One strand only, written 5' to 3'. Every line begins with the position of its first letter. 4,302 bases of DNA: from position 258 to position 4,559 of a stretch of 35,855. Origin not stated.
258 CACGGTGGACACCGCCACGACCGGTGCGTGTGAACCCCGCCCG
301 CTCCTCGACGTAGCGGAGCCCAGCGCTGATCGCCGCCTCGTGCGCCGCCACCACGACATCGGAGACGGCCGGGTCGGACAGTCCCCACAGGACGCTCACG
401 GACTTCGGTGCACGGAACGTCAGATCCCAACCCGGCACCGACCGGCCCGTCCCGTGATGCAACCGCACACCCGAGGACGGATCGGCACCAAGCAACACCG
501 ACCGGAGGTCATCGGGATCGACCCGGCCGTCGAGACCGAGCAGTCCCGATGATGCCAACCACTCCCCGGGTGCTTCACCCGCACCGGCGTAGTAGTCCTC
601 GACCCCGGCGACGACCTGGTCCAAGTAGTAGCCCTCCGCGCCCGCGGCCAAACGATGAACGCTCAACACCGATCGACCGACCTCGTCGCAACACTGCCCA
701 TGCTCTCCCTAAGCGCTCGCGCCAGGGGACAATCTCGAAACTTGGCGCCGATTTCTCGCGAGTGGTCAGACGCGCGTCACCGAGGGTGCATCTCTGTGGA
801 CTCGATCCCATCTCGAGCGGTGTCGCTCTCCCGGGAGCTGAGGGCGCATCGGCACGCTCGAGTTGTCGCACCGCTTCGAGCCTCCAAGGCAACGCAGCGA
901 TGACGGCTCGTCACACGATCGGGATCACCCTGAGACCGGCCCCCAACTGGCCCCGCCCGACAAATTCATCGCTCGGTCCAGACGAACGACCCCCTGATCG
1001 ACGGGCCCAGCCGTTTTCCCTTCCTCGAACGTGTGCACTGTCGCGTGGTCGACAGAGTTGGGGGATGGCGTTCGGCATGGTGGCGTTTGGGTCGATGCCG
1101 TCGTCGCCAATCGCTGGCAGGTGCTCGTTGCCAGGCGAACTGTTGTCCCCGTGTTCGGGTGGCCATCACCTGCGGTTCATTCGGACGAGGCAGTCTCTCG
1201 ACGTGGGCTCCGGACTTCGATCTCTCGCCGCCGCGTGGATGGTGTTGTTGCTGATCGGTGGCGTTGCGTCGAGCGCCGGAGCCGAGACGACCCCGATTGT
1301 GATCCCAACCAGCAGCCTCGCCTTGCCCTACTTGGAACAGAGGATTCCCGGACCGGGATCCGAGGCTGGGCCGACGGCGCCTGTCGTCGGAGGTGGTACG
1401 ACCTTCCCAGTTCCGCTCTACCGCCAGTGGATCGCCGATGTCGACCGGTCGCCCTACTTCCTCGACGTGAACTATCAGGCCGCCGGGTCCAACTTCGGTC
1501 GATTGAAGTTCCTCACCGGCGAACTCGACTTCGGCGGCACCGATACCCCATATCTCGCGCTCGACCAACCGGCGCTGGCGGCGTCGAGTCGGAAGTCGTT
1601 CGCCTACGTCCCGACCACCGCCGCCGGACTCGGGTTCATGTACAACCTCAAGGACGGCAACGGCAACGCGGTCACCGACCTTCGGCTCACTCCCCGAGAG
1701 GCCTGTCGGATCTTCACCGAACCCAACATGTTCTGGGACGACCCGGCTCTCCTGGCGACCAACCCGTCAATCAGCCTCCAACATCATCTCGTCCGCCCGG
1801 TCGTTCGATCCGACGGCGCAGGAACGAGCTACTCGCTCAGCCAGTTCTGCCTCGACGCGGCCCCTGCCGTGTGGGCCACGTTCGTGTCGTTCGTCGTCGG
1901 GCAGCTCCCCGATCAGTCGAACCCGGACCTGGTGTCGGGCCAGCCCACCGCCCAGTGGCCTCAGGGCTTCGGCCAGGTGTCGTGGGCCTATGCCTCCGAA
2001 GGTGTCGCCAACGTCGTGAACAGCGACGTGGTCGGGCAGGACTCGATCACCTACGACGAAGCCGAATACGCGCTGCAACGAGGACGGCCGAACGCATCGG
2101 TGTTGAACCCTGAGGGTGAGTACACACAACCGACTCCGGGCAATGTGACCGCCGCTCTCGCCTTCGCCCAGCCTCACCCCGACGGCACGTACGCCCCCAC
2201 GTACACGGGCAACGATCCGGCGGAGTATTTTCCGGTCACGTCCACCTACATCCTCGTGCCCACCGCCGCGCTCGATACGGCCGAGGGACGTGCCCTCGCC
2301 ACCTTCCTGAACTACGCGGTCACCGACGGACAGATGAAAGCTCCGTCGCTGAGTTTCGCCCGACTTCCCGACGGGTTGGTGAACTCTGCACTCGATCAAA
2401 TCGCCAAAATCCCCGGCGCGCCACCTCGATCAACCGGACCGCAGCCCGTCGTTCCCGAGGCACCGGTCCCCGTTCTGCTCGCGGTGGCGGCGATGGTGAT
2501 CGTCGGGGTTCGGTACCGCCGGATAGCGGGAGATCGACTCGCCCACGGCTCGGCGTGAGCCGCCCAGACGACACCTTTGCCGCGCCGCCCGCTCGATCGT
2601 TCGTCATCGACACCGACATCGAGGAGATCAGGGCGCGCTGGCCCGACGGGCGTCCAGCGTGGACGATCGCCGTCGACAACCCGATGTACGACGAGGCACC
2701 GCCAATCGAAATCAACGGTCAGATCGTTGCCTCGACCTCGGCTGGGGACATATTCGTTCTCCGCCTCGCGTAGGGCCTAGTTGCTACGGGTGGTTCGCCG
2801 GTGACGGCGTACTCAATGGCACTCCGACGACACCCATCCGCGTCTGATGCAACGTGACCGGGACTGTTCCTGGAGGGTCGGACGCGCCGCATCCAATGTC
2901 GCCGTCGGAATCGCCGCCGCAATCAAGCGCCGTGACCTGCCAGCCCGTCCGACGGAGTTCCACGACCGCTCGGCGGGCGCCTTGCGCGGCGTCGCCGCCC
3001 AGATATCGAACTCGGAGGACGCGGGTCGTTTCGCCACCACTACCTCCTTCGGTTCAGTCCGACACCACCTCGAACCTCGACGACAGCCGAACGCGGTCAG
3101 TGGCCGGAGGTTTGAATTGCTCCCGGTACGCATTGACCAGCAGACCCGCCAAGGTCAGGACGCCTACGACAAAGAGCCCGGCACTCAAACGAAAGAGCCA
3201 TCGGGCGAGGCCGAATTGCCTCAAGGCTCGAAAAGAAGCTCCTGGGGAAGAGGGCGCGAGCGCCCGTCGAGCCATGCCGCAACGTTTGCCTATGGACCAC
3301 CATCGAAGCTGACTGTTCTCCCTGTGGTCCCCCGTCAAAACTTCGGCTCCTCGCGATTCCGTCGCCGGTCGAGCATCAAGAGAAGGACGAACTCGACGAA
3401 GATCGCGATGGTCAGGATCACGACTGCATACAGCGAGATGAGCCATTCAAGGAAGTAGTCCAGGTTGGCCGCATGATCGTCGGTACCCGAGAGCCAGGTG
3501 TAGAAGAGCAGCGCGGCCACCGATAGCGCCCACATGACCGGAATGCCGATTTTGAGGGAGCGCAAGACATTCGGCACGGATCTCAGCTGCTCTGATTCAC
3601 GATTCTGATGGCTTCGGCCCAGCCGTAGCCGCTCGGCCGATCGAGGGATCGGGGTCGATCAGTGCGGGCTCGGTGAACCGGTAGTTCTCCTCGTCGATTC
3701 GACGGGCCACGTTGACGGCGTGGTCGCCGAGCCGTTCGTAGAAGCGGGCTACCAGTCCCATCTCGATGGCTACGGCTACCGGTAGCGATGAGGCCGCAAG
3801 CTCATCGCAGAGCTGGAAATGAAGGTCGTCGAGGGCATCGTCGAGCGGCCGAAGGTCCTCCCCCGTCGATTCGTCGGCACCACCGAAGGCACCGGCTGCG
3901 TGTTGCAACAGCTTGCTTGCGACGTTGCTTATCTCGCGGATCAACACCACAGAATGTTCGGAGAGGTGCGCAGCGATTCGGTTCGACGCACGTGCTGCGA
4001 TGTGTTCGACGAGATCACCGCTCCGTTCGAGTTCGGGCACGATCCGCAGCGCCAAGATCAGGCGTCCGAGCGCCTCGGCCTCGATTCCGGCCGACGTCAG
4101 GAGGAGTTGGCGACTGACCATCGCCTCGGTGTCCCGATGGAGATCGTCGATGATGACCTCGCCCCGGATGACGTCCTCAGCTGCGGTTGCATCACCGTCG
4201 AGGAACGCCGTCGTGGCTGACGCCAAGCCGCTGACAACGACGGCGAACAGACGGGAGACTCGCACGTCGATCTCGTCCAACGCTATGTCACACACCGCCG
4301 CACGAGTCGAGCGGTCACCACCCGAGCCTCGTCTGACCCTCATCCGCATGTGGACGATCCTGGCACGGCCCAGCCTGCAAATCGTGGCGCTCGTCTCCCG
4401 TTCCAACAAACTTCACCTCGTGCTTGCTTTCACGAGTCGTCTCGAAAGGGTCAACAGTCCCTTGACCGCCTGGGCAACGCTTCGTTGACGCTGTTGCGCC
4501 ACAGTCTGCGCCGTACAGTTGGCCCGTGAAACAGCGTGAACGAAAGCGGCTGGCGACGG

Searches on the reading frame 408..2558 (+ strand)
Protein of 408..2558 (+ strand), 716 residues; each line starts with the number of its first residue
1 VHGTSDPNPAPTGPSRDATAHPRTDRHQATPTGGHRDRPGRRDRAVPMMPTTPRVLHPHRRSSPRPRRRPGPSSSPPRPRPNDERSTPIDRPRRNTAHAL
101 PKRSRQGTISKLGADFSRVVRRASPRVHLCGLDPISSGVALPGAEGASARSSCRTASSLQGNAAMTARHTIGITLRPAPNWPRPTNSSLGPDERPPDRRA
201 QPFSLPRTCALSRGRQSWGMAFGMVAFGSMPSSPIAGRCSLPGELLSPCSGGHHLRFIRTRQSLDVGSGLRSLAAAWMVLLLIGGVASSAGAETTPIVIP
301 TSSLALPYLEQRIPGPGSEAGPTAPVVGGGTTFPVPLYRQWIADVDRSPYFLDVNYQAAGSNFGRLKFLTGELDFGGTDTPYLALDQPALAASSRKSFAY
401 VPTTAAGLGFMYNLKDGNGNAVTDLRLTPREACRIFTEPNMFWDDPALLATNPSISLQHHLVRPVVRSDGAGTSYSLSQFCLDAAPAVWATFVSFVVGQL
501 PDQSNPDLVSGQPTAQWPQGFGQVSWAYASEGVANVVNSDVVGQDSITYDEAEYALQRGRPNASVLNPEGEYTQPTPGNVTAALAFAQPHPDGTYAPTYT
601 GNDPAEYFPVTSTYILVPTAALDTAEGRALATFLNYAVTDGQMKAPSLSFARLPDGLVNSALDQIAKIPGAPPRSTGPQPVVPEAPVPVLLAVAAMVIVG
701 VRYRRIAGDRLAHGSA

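Call 19: search_protein_families(library=pfam, proteins=[window:408-2558:+], max_evalue=0.001)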
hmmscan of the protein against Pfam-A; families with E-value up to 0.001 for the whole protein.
window:408-2558:+ (716 aa): 1 family
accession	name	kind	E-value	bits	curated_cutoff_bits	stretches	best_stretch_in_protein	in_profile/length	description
PF12849.12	PBP_like_2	-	1e-17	65.3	27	1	319-640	3-266/267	PBP superfamily domain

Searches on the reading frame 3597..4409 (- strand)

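Call 19: search_protein_families(library=pfam, proteins=[window:3597-4409:-], max_evalue=0.001)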
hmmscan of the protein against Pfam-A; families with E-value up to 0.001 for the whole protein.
window:3597-4409:- (270 aa): 1 family
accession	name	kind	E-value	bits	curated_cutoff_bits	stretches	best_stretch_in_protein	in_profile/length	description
PF01895.24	PhoU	-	2.5e-23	82.7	23.5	2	52-140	2-88/89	PhoU domain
